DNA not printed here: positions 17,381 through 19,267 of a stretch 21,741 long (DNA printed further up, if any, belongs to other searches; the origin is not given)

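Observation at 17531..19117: FAD-dependent oxidoreductase fused to a C-terminal Rieske [2Fe-2S] domain, divergent from a two-component system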

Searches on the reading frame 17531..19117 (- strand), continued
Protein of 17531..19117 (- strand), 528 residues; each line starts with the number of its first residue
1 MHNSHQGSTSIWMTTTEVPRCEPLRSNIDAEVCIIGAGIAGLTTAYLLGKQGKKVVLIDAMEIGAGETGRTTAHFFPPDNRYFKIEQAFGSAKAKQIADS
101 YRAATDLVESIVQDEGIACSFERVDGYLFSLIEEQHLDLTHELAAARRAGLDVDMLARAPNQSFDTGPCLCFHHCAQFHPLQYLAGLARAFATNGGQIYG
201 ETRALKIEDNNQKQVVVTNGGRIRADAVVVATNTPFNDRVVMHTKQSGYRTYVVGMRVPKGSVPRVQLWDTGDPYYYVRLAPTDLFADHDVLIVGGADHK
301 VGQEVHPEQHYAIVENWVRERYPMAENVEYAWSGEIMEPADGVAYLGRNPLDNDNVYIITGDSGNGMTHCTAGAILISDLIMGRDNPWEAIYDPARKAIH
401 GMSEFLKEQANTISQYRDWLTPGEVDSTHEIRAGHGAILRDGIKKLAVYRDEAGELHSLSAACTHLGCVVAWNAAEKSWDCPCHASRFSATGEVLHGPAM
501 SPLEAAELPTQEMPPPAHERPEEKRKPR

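Call 25: find_homologous_proteins(query=A1, max_evalue=1e-30)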
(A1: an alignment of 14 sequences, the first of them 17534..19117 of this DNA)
Query A1 (14 sequences) (528 aa, profile of the alignment): 7995 proteins with E <= 1e-30 among 8000 candidates; the best 120 are listed.
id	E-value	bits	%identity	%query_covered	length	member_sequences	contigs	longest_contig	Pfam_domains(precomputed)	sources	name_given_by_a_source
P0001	2.0e-214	731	100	98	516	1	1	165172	PF01266.31,PF13450.13,PF07992.21,PF03486.21,PF00355.33,PF01494.26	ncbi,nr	ncbi:MAG: FAD-dependent oxidoreductase [Burkholderiales bacterium]|nr:FAD-dependent oxidoreductase [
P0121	4.3e-214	730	50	93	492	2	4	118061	PF01266.31,PF13450.13,PF00890.31,PF07992.21,PF00355.33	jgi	jgi:glycine/D-amino acid oxidase-like deaminating enzyme/nitrite reductase/ring-hydroxylating ferred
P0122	4.6e-213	727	54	97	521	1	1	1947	PF01946.24,PF01266.31,PF13450.13,PF00890.31,PF07992.21,PF00355.33,PF01494.26,PF12831.14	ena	-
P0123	1.0e-211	722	48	94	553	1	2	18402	PF01946.24,PF01266.31,PF13450.13,PF00890.31,PF07992.21,PF00355.33,PF01494.26,PF12831.14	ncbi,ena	-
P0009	1.7e-211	721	70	96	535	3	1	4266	PF01266.31,PF13450.13,PF07992.21,PF00355.33,PF01494.26,PF12831.14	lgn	-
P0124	2.2e-211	721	54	96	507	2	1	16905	PF01266.31,PF07992.21,PF03486.21,PF00355.33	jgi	jgi:glycine/D-amino acid oxidase-like deaminating enzyme/nitrite reductase/ring-hydroxylating ferred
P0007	1.6e-210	718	70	98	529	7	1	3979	PF01266.31,PF13450.13,PF07992.21,PF00355.33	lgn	-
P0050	2.9e-210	717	67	96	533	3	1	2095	PF01946.24,PF01266.31,PF13450.13,PF00890.31,PF00355.33,PF12831.14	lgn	-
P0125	4.0e-210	717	51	96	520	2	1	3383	PF01266.31,PF13450.13,PF00890.31,PF07992.21,PF00355.33,PF12831.14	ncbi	-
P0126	1.0e-209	715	54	96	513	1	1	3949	PF01946.24,PF01266.31,PF13450.13,PF00890.31,PF07992.21,PF00355.33,PF01494.26,PF12831.14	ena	-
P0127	1.1e-209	715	53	96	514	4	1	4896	PF01946.24,PF01266.31,PF13450.13,PF00890.31,PF07992.21,PF13738.13,PF03486.21,PF00355.33,PF01494.26,PF12831.14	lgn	-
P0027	1.1e-209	715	65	100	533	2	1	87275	PF01266.31,PF13450.13,PF00890.31,PF00355.33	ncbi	ncbi:FAD-dependent oxidoreductase [Noviherbaspirillum agri]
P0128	1.5e-209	715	54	96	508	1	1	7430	PF01266.31,PF13450.13,PF07992.21,PF03486.21,PF00355.33,PF12831.14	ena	-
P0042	2.1e-209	714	66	99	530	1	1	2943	PF01266.31,PF13450.13,PF00890.31,PF00355.33,PF01494.26,PF12831.14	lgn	-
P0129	2.1e-209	714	52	98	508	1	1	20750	PF01266.31,PF13450.13,PF07992.21,PF00355.33,PF01494.26,PF12831.14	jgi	jgi:glycine/D-amino acid oxidase-like deaminating enzyme/nitrite reductase/ring-hydroxylating ferred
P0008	2.2e-209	714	70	96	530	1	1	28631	PF01266.31,PF13450.13,PF07992.21,PF00355.33,PF01494.26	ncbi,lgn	-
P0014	2.3e-209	714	69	96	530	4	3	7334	PF01266.31,PF13450.13,PF00355.33,PF12831.14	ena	-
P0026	2.6e-209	714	66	98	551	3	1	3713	PF01266.31,PF13450.13,PF07992.21,PF00355.33,PF01494.26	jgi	jgi:glycine/D-amino acid oxidase-like deaminating enzyme/nitrite reductase/ring-hydroxylating ferred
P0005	2.9e-209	714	69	99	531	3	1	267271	PF01946.24,PF01266.31,PF13450.13,PF00890.31,PF07992.21,PF00355.33,PF12831.14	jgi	jgi:glycine/D-amino acid oxidase-like deaminating enzyme/nitrite reductase/ring-hydroxylating ferred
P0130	3.0e-209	714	51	96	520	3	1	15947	PF01266.31,PF13450.13,PF07992.21,PF00355.33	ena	-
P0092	3.0e-209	714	65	95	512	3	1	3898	PF01266.31,PF13450.13,PF00890.31,PF07992.21,PF03486.21,PF00355.33,PF01494.26,PF12831.14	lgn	-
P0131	3.0e-209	714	51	99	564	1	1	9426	PF01946.24,PF01266.31,PF01593.31,PF13450.13,PF00890.31,PF07992.21,PF13738.13,PF03486.21,PF00355.33,PF01494.26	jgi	jgi:glycine/D-amino acid oxidase-like deaminating enzyme/nitrite reductase/ring-hydroxylating ferred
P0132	3.4e-209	714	52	96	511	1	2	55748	PF01266.31,PF13450.13,PF07992.21,PF00355.33,PF01494.26,PF12831.14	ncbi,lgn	-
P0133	3.5e-209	714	53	95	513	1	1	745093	PF01946.24,PF01266.31,PF01593.31,PF13450.13,PF00890.31,PF07992.21,PF03486.21,PF00355.33,PF01494.26,PF12831.14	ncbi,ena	-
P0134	3.5e-209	714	54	95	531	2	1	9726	PF01266.31,PF13450.13,PF00890.31,PF07992.21,PF03486.21,PF00355.33,PF12831.14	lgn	-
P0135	4.1e-209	714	63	96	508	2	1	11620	PF01266.31,PF13450.13,PF07992.21,PF13738.13,PF03486.21,PF00355.33,PF12831.14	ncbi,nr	ncbi:MAG: FAD-dependent oxidoreductase [Pseudomonadota bacterium]|nr:FAD-dependent oxidoreductase [P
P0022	6.4e-209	713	65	100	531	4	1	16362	PF01266.31,PF13450.13,PF07992.21,PF00355.33,PF01494.26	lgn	-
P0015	7.2e-209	713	66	100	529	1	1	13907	PF01266.31,PF13450.13,PF00355.33,PF01494.26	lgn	-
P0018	1.2e-208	712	66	99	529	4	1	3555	PF01266.31,PF13450.13,PF07992.21,PF00355.33,PF01494.26,PF12831.14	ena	-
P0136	1.2e-208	712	51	98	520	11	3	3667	PF01266.31,PF13450.13,PF07992.21,PF00355.33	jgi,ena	-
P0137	1.3e-208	712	53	96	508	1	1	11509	PF01266.31,PF01593.31,PF13450.13,PF07992.21,PF03486.21,PF00355.33,PF12831.14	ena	-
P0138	1.3e-208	712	53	95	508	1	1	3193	PF01266.31,PF13450.13,PF00355.33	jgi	jgi:glycine/D-amino acid oxidase-like deaminating enzyme/nitrite reductase/ring-hydroxylating ferred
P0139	1.3e-208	712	52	96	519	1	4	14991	PF01946.24,PF01266.31,PF13450.13,PF00890.31,PF07992.21,PF03486.21,PF00355.33,PF01494.26,PF12831.14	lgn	-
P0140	1.3e-208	712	52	94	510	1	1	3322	PF01266.31,PF13450.13,PF00355.33,PF12831.14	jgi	jgi:glycine/D-amino acid oxidase-like deaminating enzyme/nitrite reductase/ring-hydroxylating ferred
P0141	1.6e-208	712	53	95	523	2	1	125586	PF01946.24,PF01266.31,PF13450.13,PF00890.31,PF07992.21,PF03486.21,PF00355.33,PF01494.26,PF12831.14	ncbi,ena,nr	ncbi:MAG TPA: FAD-dependent oxidoreductase [Pyrinomonadaceae bacterium]|nr:FAD-dependent oxidoreduct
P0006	1.8e-208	711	67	100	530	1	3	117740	PF01266.31,PF13450.13,PF00890.31,PF07992.21,PF00355.33,PF12831.14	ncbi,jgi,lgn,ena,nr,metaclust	ncbi:MAG: oxidoreductase [Burkholderiales bacterium RIFCSPLOWO2_02_FULL_57_36]|nr:MAG: oxidoreductas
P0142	2.1e-208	711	54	96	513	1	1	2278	PF01266.31,PF13450.13,PF00890.31,PF07992.21,PF00355.33,PF12831.14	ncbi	-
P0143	2.4e-208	711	64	97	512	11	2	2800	PF01946.24,PF01266.31,PF13450.13,PF00890.31,PF07992.21,PF13738.13,PF03486.21,PF00355.33,PF01494.26,PF12831.14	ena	-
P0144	2.5e-208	711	54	94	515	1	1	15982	PF01266.31,PF13450.13,PF00890.31,PF07992.21,PF00355.33,PF01494.26,PF12831.14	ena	-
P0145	2.6e-208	711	53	95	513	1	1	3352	PF01946.24,PF01266.31,PF13450.13,PF07992.21,PF03486.21,PF00355.33,PF12831.14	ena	-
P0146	2.6e-208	711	63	96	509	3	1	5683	PF01266.31,PF13450.13,PF07992.21,PF13738.13,PF03486.21,PF00355.33,PF01494.26,PF12831.14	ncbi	ncbi:MAG: FAD-dependent oxidoreductase [Nitrosospira sp.]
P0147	2.7e-208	711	52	97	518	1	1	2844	PF01946.24,PF01266.31,PF01593.31,PF13450.13,PF00890.31,PF07992.21,PF00355.33,PF12831.14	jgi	jgi:glycine/D-amino acid oxidase-like deaminating enzyme/nitrite reductase/ring-hydroxylating ferred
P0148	3.4e-208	710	55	95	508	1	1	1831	PF01266.31,PF13450.13,PF07992.21,PF00355.33,PF01494.26,PF12831.14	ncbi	-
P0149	3.7e-208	710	53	96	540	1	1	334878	PF01266.31,PF13450.13,PF00890.31,PF00355.33,PF01494.26,PF12831.14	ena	-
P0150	3.9e-208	710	55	96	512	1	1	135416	PF01946.24,PF01266.31,PF01593.31,PF13450.13,PF00890.31,PF07992.21,PF03486.21,PF00355.33,PF01494.26,PF12831.14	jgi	jgi:glycine/D-amino acid oxidase-like deaminating enzyme/nitrite reductase/ring-hydroxylating ferred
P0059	4.0e-208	710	64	100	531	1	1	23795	PF01266.31,PF13450.13,PF07992.21,PF00355.33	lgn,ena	-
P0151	4.5e-208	710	53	95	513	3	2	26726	PF01946.24,PF01266.31,PF13450.13,PF00890.31,PF07992.21,PF00355.33,PF01494.26,PF12831.14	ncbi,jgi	jgi:glycine/D-amino acid oxidase-like deaminating enzyme/nitrite reductase/ring-hydroxylating ferred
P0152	4.9e-208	710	53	95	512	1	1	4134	PF01266.31,PF13450.13,PF07992.21,PF00355.33,PF12831.14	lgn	-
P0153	5.1e-208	710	51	95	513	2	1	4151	PF01266.31,PF13450.13,PF00890.31,PF07992.21,PF00355.33,PF12831.14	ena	-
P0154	5.3e-208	710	54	96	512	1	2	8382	PF01266.31,PF13450.13,PF07992.21,PF00355.33,PF01494.26,PF12831.14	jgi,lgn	jgi:glycine/D-amino acid oxidase-like deaminating enzyme/nitrite reductase/ring-hydroxylating ferred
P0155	5.6e-208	710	49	99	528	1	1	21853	PF01946.24,PF01266.31,PF01593.31,PF13450.13,PF00890.31,PF07992.21,PF03486.21,PF00355.33,PF01494.26,PF12831.14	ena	-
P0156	6.6e-208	710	53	96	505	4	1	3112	PF01266.31,PF13450.13,PF00355.33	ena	-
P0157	6.9e-208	709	54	95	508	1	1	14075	PF01266.31,PF13450.13,PF07992.21,PF00355.33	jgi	jgi:glycine/D-amino acid oxidase-like deaminating enzyme/nitrite reductase/ring-hydroxylating ferred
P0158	7.1e-208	709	53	95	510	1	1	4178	PF01946.24,PF01266.31,PF13450.13,PF00890.31,PF07992.21,PF03486.21,PF00355.33,PF12831.14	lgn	-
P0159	7.3e-208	709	51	97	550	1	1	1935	PF01266.31,PF13450.13,PF00890.31,PF07992.21,PF00355.33,PF01494.26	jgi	jgi:glycine/D-amino acid oxidase-like deaminating enzyme/nitrite reductase/ring-hydroxylating ferred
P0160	8.4e-208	709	63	96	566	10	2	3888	PF01266.31,PF13450.13,PF00890.31,PF00355.33,PF01494.26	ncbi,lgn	-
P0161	8.5e-208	709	54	96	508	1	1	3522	PF01946.24,PF01266.31,PF13450.13,PF00890.31,PF07992.21,PF00355.33,PF12831.14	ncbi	ncbi:MAG: FAD-dependent oxidoreductase [Pyrinomonadaceae bacterium]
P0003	8.6e-208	709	69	99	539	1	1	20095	PF01266.31,PF13450.13,PF00355.33,PF01494.26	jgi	jgi:glycine/D-amino acid oxidase-like deaminating enzyme/nitrite reductase/ring-hydroxylating ferred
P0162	9.4e-208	709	53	96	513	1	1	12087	PF01266.31,PF13450.13,PF07992.21,PF00355.33,PF12831.14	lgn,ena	-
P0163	1.2e-207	709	53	95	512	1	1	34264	PF01266.31,PF13450.13,PF00890.31,PF07992.21,PF00355.33,PF12831.14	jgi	jgi:glycine/D-amino acid oxidase-like deaminating enzyme/nitrite reductase/ring-hydroxylating ferred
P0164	1.2e-207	709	55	91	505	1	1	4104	PF01946.24,PF01266.31,PF01593.31,PF13450.13,PF00890.31,PF07992.21,PF03486.21,PF00355.33,PF01494.26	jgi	jgi:glycine/D-amino acid oxidase-like deaminating enzyme/nitrite reductase/ring-hydroxylating ferred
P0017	1.2e-207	709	69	96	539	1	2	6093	PF01266.31,PF13450.13,PF00890.31,PF07992.21,PF03486.21,PF00355.33,PF01134.29,PF12831.14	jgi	-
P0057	1.3e-207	708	65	98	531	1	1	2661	PF01266.31,PF00355.33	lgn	-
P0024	1.4e-207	708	67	98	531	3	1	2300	PF01946.24,PF01266.31,PF13450.13,PF00355.33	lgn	-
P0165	1.5e-207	708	53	95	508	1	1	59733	PF01266.31,PF13450.13,PF07992.21,PF00355.33,PF12831.14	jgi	jgi:glycine/D-amino acid oxidase-like deaminating enzyme/nitrite reductase/ring-hydroxylating ferred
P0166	1.6e-207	708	53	95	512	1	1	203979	PF01266.31,PF13450.13,PF07992.21,PF00355.33,PF12831.14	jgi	jgi:glycine/D-amino acid oxidase-like deaminating enzyme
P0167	1.6e-207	708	52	97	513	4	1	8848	PF01266.31,PF13450.13,PF00890.31,PF07992.21,PF00355.33,PF01494.26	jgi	jgi:glycine/D-amino acid oxidase-like deaminating enzyme/nitrite reductase/ring-hydroxylating ferred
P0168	1.7e-207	708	52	95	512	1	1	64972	PF01946.24,PF01266.31,PF13450.13,PF07992.21,PF03486.21,PF00355.33,PF12831.14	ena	-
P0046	1.8e-207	708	65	99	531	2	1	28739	PF01266.31,PF13450.13,PF07992.21,PF00355.33,PF01494.26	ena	-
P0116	1.9e-207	708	64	96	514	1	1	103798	PF01266.31,PF13450.13,PF00890.31,PF07992.21,PF13738.13,PF03486.21,PF00355.33,PF01494.26,PF12831.14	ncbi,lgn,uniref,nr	ncbi:Glycine/D-amino acid oxidase [Nitrosospira sp. Nl5]|uniref:FAD-dependent oxidoreductase n=1 Tax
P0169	2.0e-207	708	53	96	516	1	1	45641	PF01266.31,PF13450.13,PF00890.31,PF07992.21,PF00355.33,PF01494.26,PF12831.14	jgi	jgi:glycine/D-amino acid oxidase-like deaminating enzyme/nitrite reductase/ring-hydroxylating ferred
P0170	2.1e-207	708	53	96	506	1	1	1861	PF01946.24,PF01266.31,PF13450.13,PF00355.33,PF01494.26,PF12831.14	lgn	-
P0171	2.3e-207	708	51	96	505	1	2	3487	PF01266.31,PF13450.13,PF00890.31,PF00355.33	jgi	jgi:glycine/D-amino acid oxidase-like deaminating enzyme/nitrite reductase/ring-hydroxylating ferred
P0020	2.5e-207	708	67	100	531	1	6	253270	PF01946.24,PF01266.31,PF13450.13,PF07992.21,PF00355.33,PF01494.26,PF12831.14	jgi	jgi:glycine/D-amino acid oxidase-like deaminating enzyme/nitrite reductase/ring-hydroxylating ferred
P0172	2.5e-207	708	51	96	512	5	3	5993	PF01266.31,PF01593.31,PF00890.31,PF07992.21,PF00355.33,PF12831.14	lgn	-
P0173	2.5e-207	708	53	96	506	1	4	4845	PF01946.24,PF01266.31,PF13450.13,PF00355.33,PF01494.26,PF12831.14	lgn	-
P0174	2.9e-207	707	54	96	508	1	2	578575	PF01266.31,PF13450.13,PF07992.21,PF00355.33,PF01494.26,PF12831.14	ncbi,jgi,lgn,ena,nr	ncbi:MAG TPA: FAD-dependent oxidoreductase [Pyrinomonadaceae bacterium]|nr:FAD-dependent oxidoreduct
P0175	3.0e-207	707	52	96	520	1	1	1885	PF01946.24,PF01266.31,PF13450.13,PF07992.21,PF00355.33,PF01494.26,PF12831.14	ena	-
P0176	3.5e-207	707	53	96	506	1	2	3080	PF01946.24,PF01266.31,PF13450.13,PF00355.33,PF01494.26,PF12831.14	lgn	-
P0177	3.5e-207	707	53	96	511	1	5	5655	PF01266.31,PF13450.13,PF00890.31,PF07992.21,PF00355.33,PF01494.26,PF12831.14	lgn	-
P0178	3.6e-207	707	53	95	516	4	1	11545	PF01266.31,PF13450.13,PF00890.31,PF00355.33,PF01494.26,PF12831.14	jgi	jgi:glycine/D-amino acid oxidase-like deaminating enzyme/nitrite reductase/ring-hydroxylating ferred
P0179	3.7e-207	707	55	95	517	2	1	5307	PF01266.31,PF13450.13,PF00890.31,PF07992.21,PF03486.21,PF00355.33,PF01494.26,PF12831.14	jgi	jgi:glycine/D-amino acid oxidase-like deaminating enzyme/nitrite reductase/ring-hydroxylating ferred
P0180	3.8e-207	707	52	95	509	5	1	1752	PF01266.31,PF13450.13,PF00890.31,PF07992.21,PF00355.33,PF01494.26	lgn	-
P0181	3.9e-207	707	53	96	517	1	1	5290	PF01266.31,PF01593.31,PF13450.13,PF00890.31,PF07992.21,PF03486.21,PF00355.33,PF05834.19,PF01134.29,PF12831.14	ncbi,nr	ncbi:MAG TPA: FAD-dependent oxidoreductase [Gaiellaceae bacterium]|nr:FAD-dependent oxidoreductase [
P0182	3.9e-207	707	52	99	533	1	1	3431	PF01266.31,PF01593.31,PF13450.13,PF00890.31,PF07992.21,PF00355.33,PF01494.26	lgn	-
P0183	3.9e-207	707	53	95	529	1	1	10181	PF01266.31,PF01593.31,PF13450.13,PF00890.31,PF07992.21,PF00355.33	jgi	jgi:glycine/D-amino acid oxidase-like deaminating enzyme/nitrite reductase/ring-hydroxylating ferred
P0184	4.0e-207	707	53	96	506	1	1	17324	PF01946.24,PF01266.31,PF13450.13,PF00355.33,PF01494.26,PF12831.14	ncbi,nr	ncbi:MAG TPA: FAD-dependent oxidoreductase [Pyrinomonadaceae bacterium]|nr:FAD-dependent oxidoreduct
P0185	4.1e-207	707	51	95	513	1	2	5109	PF01266.31,PF13450.13,PF00890.31,PF07992.21,PF00355.33,PF01494.26,PF12831.14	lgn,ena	-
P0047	4.1e-207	707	64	100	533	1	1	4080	PF01946.24,PF01266.31,PF13450.13,PF07992.21,PF00355.33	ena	-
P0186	4.2e-207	707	52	95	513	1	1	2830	PF01266.31,PF13450.13,PF07992.21,PF00355.33,PF12831.14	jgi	-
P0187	4.5e-207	707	64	96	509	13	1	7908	PF01266.31,PF13450.13,PF07992.21,PF00355.33,PF01494.26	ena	-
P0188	4.8e-207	707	54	95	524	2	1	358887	PF01946.24,PF01266.31,PF13450.13,PF00890.31,PF07992.21,PF00355.33,PF01494.26,PF12831.14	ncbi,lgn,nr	ncbi:MAG TPA: FAD-dependent oxidoreductase [Pyrinomonadaceae bacterium]|nr:FAD-dependent oxidoreduct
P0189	5.3e-207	707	52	97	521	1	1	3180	PF01266.31,PF13450.13,PF00890.31,PF07992.21,PF03486.21,PF00355.33,PF12831.14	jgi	jgi:glycine/D-amino acid oxidase-like deaminating enzyme/nitrite reductase/ring-hydroxylating ferred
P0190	6.2e-207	706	52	95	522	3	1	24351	PF01266.31,PF13450.13,PF00890.31,PF00355.33,PF12831.14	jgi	jgi:glycine/D-amino acid oxidase-like deaminating enzyme/nitrite reductase/ring-hydroxylating ferred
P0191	6.6e-207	706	53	96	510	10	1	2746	PF01946.24,PF01266.31,PF13450.13,PF00890.31,PF07992.21,PF03486.21,PF00355.33,PF01134.29,PF12831.14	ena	-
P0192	6.7e-207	706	52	95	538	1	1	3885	PF01946.24,PF01266.31,PF13450.13,PF00890.31,PF07992.21,PF00355.33,PF12831.14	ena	-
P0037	7.0e-207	706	64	99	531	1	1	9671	PF01266.31,PF13450.13,PF07992.21,PF00355.33,PF01494.26,PF12831.14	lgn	-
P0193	7.1e-207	706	49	97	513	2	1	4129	PF01266.31,PF13450.13,PF00890.31,PF07992.21,PF00355.33,PF12831.14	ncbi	-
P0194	7.1e-207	706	52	96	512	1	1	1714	PF01266.31,PF13450.13,PF00890.31,PF07992.21,PF00355.33,PF01494.26,PF12831.14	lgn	-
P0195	7.5e-207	706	52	96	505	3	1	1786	PF01266.31,PF13450.13,PF00890.31,PF00355.33,PF12831.14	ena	-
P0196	8.0e-207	706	53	95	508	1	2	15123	PF01266.31,PF13450.13,PF07992.21,PF03486.21,PF00355.33,PF12831.14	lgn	-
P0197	8.3e-207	706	53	96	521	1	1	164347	PF01946.24,PF01266.31,PF13450.13,PF00890.31,PF07992.21,PF03486.21,PF00355.33,PF12831.14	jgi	jgi:glycine/D-amino acid oxidase-like deaminating enzyme/nitrite reductase/ring-hydroxylating ferred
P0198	8.7e-207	706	53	97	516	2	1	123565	PF01266.31,PF13450.13,PF00890.31,PF07992.21,PF00355.33,PF01494.26,PF12831.14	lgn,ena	-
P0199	9.8e-207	706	55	95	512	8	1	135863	PF01266.31,PF13450.13,PF07992.21,PF00355.33,PF12831.14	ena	-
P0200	9.9e-207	706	53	95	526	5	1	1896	PF01266.31,PF13450.13,PF07992.21,PF03486.21,PF00355.33,PF12831.14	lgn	-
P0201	1.0e-206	706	51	96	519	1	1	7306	PF01266.31,PF13450.13,PF00890.31,PF00355.33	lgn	-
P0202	1.0e-206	706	63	97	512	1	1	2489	PF01266.31,PF13450.13,PF07992.21,PF00355.33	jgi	jgi:glycine/D-amino acid oxidase-like deaminating enzyme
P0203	1.0e-206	706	53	96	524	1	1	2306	PF01946.24,PF01266.31,PF13450.13,PF07992.21,PF03486.21,PF00355.33,PF01494.26,PF12831.14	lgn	-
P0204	1.1e-206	706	53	94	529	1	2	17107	PF01266.31,PF13450.13,PF07992.21,PF03486.21,PF00355.33,PF12831.14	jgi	jgi:glycine/D-amino acid oxidase-like deaminating enzyme/nitrite reductase/ring-hydroxylating ferred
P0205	1.1e-206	705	53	94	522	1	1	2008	PF01266.31,PF13450.13,PF00355.33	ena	-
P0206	1.1e-206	705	53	95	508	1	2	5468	PF01266.31,PF13450.13,PF00890.31,PF07992.21,PF00355.33,PF12831.14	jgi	jgi:glycine/D-amino acid oxidase-like deaminating enzyme/nitrite reductase/ring-hydroxylating ferred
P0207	1.2e-206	705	55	94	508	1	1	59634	PF01266.31,PF01593.31,PF13450.13,PF07992.21,PF00355.33,PF01494.26,PF12831.14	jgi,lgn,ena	-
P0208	1.2e-206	705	52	94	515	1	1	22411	PF01266.31,PF13450.13,PF00890.31,PF03486.21,PF00355.33,PF12831.14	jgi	jgi:glycine/D-amino acid oxidase-like deaminating enzyme/nitrite reductase/ring-hydroxylating ferred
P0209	1.3e-206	705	64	96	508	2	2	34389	PF01946.24,PF01266.31,PF13450.13,PF00890.31,PF07992.21,PF03486.21,PF00355.33,PF01494.26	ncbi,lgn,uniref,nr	ncbi:FAD-dependent oxidoreductase [Nitrosospira sp. Nsp13]|uniref:FAD-dependent oxidoreductase n=1 T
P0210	1.4e-206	705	51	97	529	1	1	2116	PF01946.24,PF01266.31,PF13450.13,PF00890.31,PF07992.21,PF00355.33,PF01494.26,PF12831.14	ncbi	-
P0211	1.4e-206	705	52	96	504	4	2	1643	PF01266.31,PF13450.13,PF00890.31,PF00355.33,PF01494.26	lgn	-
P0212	1.4e-206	705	51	97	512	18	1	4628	PF01266.31,PF13450.13,PF00890.31,PF07992.21,PF00355.33,PF01494.26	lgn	-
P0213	1.5e-206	705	51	96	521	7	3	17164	PF01266.31,PF13450.13,PF00890.31,PF00355.33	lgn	-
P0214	1.5e-206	705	54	95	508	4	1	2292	PF01266.31,PF13450.13,PF07992.21,PF00355.33,PF01494.26,PF12831.14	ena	-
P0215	1.5e-206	705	64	96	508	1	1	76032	PF01266.31,PF13450.13,PF00890.31,PF03486.21,PF00355.33,PF01494.26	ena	-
